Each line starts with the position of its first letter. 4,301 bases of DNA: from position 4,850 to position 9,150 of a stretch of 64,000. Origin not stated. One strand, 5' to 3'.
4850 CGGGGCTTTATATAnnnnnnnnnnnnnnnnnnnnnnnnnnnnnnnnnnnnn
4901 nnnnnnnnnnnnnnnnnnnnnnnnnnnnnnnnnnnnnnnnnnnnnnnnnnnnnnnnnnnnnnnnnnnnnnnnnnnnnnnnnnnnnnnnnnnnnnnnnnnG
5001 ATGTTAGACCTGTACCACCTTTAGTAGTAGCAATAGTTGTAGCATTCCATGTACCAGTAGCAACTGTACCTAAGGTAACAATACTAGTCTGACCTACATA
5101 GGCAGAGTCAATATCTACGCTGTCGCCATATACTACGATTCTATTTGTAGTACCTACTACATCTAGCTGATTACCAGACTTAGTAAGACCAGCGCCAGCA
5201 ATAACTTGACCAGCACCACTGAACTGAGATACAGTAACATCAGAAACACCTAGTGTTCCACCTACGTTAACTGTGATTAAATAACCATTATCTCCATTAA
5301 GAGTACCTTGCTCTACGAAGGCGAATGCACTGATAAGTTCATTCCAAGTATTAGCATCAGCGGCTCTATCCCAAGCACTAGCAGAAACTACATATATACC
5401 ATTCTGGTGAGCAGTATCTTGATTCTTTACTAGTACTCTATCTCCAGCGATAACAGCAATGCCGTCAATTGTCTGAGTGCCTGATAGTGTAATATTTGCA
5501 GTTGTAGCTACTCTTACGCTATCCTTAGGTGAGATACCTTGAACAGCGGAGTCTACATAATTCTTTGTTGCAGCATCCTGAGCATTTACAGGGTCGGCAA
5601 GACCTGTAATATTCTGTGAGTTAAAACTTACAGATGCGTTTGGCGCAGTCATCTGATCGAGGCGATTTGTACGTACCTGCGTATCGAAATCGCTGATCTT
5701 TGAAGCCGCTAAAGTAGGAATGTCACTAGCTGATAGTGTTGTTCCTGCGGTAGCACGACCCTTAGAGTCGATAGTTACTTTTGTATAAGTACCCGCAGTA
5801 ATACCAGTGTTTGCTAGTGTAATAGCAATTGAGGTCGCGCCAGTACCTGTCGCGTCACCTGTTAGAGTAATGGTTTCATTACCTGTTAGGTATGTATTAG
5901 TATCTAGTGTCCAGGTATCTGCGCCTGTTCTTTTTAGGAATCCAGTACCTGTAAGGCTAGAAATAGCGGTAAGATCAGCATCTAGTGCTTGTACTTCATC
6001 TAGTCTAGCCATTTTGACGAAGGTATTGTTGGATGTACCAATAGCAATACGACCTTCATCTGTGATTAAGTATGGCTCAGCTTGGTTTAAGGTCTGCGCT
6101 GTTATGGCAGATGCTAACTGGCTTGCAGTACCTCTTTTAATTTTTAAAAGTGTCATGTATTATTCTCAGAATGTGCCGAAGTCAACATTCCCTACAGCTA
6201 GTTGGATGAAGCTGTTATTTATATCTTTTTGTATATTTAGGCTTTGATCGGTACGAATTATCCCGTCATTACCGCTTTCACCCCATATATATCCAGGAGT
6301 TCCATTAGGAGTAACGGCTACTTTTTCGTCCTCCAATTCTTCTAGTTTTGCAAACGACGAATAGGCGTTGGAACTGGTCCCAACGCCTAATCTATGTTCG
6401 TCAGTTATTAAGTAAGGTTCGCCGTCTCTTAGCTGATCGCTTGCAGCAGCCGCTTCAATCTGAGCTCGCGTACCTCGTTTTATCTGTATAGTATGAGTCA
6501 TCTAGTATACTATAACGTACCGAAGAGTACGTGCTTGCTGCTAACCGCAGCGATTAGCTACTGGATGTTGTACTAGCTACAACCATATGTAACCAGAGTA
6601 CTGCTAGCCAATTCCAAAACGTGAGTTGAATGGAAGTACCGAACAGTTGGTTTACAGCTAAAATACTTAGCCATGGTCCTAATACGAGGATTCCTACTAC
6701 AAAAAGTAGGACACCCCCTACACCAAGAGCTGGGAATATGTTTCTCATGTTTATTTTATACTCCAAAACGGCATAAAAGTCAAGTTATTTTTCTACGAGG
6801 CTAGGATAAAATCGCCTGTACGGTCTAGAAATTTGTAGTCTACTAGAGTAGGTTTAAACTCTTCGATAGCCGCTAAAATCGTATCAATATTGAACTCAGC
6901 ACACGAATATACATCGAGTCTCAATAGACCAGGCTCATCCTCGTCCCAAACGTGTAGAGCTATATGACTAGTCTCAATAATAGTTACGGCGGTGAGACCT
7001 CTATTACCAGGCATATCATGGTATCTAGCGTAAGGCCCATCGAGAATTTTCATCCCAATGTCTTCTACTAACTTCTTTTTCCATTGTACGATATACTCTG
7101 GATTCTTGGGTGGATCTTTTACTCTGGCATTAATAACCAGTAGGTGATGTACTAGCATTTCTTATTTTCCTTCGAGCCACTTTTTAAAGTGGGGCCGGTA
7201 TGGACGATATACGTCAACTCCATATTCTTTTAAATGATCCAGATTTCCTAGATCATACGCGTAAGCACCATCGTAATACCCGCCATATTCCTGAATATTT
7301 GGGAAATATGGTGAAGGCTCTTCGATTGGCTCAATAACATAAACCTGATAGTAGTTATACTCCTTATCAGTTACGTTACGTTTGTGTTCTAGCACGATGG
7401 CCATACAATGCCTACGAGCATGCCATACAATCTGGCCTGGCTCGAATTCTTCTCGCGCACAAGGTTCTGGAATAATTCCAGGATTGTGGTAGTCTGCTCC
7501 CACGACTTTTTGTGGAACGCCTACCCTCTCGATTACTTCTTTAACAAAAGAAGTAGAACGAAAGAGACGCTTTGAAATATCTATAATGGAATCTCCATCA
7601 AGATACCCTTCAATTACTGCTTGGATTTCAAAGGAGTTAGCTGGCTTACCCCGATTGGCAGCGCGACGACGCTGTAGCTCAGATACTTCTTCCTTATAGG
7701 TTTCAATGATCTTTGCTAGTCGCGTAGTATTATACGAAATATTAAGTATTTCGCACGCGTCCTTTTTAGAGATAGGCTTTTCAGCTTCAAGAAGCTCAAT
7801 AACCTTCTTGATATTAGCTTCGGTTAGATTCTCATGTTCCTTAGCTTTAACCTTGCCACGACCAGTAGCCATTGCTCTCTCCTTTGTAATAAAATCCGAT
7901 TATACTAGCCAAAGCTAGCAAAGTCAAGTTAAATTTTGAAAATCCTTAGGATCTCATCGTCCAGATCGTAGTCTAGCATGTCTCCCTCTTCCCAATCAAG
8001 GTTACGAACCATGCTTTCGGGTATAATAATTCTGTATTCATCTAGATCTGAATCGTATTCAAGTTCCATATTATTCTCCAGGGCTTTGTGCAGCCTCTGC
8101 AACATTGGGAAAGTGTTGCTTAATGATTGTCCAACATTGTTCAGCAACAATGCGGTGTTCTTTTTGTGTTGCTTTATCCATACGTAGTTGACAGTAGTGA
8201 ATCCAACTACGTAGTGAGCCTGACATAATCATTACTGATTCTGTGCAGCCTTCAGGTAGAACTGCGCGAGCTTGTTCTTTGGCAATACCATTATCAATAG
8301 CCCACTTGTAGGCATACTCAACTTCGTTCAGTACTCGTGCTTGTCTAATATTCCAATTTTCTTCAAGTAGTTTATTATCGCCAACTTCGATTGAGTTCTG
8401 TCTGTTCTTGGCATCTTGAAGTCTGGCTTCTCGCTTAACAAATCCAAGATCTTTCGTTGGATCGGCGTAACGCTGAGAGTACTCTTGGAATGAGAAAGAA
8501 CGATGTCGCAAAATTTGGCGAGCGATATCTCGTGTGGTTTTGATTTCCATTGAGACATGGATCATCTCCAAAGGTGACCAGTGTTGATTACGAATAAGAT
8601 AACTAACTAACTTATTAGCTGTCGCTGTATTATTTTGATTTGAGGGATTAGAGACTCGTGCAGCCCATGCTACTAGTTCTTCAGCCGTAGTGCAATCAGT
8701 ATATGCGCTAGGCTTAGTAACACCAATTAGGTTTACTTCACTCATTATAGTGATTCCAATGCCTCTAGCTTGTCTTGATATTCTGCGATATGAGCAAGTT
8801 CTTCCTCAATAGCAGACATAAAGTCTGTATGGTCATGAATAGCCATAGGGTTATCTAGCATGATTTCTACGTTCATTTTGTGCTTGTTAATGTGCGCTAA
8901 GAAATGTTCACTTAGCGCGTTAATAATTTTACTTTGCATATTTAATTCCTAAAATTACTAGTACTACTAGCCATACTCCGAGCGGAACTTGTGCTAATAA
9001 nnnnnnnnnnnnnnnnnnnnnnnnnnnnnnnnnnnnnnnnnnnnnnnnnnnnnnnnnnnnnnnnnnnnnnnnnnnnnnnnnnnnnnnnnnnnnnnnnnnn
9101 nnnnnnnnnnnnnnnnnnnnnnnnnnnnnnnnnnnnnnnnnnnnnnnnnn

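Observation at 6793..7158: S-adenosylmethionine decarboxylase (polyamine synthesis) carried by the phage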

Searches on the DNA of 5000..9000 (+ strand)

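Call 7: search_dna_similar(query=window:5000-9000:+, collection=phages, mode=near, max_rows=20)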
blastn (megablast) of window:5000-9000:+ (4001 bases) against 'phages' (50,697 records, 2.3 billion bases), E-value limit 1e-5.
No match.
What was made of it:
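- Tried and rejected: Near-identical DNA search of 5000-9000 against phage records found nothing (call 7); the phage has no close sequenced relative.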

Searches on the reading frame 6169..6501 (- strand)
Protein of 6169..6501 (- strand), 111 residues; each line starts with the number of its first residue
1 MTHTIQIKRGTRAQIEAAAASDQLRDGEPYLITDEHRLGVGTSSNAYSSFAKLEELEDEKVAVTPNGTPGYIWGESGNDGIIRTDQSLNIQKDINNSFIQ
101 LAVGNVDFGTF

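Call 28: search_protein_families(library=pfam, proteins=[window:6169-6501:-], max_evalue=0.01)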
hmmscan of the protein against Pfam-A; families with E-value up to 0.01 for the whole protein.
window:6169-6501:- (111 aa): 1 family
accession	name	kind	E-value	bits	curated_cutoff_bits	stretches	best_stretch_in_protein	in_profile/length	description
PF18454.7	Mtd_N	-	6e-05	23.3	26.3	1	5-41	1-33/37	Major tropism determinant N-terminal domain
